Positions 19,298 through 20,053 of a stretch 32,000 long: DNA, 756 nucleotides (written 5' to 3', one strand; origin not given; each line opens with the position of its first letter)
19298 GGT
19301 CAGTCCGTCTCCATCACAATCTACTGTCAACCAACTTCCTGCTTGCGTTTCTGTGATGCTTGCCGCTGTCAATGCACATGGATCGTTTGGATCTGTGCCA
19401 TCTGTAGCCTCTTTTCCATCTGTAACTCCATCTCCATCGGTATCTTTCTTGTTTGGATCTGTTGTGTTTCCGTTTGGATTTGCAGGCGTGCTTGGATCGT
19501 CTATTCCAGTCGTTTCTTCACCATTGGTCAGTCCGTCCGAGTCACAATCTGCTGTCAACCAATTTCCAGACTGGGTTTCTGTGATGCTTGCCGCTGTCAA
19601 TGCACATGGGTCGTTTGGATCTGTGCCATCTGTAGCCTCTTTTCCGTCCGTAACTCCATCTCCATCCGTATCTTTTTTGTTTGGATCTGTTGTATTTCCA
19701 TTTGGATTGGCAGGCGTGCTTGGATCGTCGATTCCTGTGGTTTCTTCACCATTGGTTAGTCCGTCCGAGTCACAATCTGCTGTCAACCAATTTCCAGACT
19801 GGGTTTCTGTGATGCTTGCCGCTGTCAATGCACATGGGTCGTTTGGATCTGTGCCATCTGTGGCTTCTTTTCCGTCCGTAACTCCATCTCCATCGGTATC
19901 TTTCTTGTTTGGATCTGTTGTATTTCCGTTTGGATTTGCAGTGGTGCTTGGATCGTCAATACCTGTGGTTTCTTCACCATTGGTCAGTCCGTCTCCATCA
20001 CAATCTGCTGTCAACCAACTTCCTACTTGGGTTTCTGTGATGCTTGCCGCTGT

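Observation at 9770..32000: Giant type-B-CTD T9SS cargo (at least 7,409 codons in window) whose architecture is not SprB-like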

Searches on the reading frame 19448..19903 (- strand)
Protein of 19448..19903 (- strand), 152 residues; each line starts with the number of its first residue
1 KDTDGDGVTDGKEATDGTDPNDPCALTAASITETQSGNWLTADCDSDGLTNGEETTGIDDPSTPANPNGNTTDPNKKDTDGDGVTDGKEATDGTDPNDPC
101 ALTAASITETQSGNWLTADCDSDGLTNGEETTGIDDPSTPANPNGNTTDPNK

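Call 23: search_protein_representatives(protein=window:19448-19903:-)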
Query: 152 residues. Proteins with E-value up to 0.001 (for the whole library): 2427; up to 1e-10: 695; up to 1e-30: 214. The best 150 are listed.
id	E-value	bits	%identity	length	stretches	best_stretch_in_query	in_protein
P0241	0.0e+00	1344.5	64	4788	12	2-151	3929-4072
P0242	9.3e-235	786.1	47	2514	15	2-130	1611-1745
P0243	1.4e-234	785.5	61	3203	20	2-150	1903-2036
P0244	1.7e-228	765.8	59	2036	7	2-151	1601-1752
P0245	1.8e-224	752.7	46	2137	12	2-130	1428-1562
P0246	1.2e-209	704.5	63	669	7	2-150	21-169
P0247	2.3e-192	648.4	61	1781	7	4-150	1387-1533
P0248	5.7e-188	634.1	46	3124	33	4-137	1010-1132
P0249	2.3e-187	632.1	54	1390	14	2-138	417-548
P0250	3.9e-185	624.9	54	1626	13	2-137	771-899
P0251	1.4e-183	619.8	45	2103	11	2-131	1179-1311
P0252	3.6e-177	599.0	56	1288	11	2-136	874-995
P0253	1.6e-175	593.6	49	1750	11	4-131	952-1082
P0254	1.9e-170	577.1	49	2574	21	2-130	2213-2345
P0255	1.9e-169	573.9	55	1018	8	4-150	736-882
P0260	1.4e-149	509.2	44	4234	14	2-134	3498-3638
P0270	2.5e-118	407.7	49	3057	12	2-138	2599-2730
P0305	2.6e-80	284.1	56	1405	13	2-105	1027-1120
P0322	5.7e-71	253.8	45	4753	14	2-137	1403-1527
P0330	1.2e-64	233.3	52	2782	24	2-139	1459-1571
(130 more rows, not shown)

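Call 48: list_cluster_members(proteins=[P0248, P0243, P0241, P0330, P0305, P0250, P0001, P0322, P0270, P0260])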
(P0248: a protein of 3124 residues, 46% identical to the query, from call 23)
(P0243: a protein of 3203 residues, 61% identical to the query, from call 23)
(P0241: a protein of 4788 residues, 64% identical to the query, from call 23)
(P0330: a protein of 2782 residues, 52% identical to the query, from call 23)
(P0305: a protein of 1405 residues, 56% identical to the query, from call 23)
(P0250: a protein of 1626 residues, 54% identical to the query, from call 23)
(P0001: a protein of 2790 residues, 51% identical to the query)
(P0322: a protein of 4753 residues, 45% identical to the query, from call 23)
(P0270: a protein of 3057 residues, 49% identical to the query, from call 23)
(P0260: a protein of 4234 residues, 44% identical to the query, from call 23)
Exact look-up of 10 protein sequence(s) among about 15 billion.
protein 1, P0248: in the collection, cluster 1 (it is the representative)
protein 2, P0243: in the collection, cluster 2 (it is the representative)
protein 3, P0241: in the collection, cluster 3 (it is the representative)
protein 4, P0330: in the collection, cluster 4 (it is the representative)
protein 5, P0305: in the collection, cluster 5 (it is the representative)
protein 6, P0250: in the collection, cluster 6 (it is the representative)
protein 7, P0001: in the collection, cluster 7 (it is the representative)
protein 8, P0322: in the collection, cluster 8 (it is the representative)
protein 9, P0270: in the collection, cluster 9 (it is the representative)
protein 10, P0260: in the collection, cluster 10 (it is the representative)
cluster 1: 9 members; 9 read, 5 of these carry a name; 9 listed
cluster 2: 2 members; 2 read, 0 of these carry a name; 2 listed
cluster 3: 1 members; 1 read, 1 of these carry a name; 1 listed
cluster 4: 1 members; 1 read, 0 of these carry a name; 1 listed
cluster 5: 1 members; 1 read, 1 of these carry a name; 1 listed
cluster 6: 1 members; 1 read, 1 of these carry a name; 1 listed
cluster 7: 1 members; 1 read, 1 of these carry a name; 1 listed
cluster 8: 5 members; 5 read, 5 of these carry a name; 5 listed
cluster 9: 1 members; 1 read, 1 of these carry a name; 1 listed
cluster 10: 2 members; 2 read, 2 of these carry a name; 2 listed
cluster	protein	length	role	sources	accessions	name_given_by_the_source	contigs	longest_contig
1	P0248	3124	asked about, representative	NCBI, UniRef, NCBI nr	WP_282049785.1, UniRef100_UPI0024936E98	gliding motility-associated C-terminal domain-containing protein [Maribacter aquivivus] | T9SS type B sorting domain-containing protein n=1 Tax=Maribacter aquivivus TaxID=228958 ...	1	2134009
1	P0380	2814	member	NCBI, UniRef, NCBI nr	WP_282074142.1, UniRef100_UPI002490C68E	gliding motility-associated C-terminal domain-containing protein [Maribacter aquivivus] | T9SS type B sorting domain-containing protein n=1 Tax=Maribacter aquivivus TaxID=228958 ...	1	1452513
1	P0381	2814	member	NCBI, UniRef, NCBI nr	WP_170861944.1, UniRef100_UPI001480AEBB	T9SS type B sorting domain-containing protein [Maribacter aquivivus] | T9SS type B sorting domain-containing protein n=1 Tax=Maribacter aquivivus TaxID=228958 ... | gliding motility-associated C-terminal domain-containing protein [Maribacter aquivivus]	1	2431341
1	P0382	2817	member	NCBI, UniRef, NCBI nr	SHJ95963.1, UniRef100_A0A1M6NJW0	gliding motility-associated C-terminal domain-containing protein [Maribacter aquivivus] | Gliding motility-associated C-terminal domain-containing protein n=1 Tax=Maribacter ...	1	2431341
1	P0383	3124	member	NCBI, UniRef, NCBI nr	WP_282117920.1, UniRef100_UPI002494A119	gliding motility-associated C-terminal domain-containing protein [Maribacter aquivivus] | T9SS type B sorting domain-containing protein n=1 Tax=Maribacter aquivivus TaxID=228958 ...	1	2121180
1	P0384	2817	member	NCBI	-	-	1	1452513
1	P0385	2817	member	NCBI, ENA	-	-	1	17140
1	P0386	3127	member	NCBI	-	-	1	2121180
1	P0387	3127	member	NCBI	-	-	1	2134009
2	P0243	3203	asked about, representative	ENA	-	-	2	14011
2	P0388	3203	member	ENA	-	-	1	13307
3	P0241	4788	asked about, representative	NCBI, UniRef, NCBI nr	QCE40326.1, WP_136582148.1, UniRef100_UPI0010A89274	gliding motility-associated C-terminal domain-containing protein [Psychroserpens sp. ... | T9SS type B sorting domain-containing protein n=1 Tax=Psychroserpens sp. NJDZ02 ...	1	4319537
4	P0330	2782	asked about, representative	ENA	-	-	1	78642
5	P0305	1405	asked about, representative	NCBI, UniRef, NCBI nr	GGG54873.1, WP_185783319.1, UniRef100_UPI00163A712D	hypothetical protein GCM10011414_25900 [Croceivirga lutea] | choice-of-anchor L domain-containing protein n=1 Tax=Croceivirga lutea TaxID=1775167 ... | choice-of-anchor L domain-containing protein [Croceivirga lutea]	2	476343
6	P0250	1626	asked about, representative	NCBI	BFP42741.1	hypothetical protein FGF1_35860 [Flavobacteriaceae bacterium GF1]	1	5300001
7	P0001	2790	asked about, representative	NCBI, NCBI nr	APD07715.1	hypothetical protein UJ101_02214 [Flavobacteriaceae bacterium UJ101]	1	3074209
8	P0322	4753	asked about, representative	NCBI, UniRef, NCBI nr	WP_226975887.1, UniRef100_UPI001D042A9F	Ig-like domain-containing protein [Zobellia nedashkovskayae] | Ig-like domain-containing protein n=1 Tax=Zobellia nedashkovskayae TaxID=2779510 ...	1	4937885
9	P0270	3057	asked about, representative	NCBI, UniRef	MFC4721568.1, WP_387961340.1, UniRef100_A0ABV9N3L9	gliding motility-associated C-terminal domain-containing protein [Geojedonia litorea] | Gliding motility-associated C-terminal domain-containing protein n=1 Tax=Geojedonia ...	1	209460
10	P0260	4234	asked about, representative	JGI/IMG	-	gliding motility-associated-like protein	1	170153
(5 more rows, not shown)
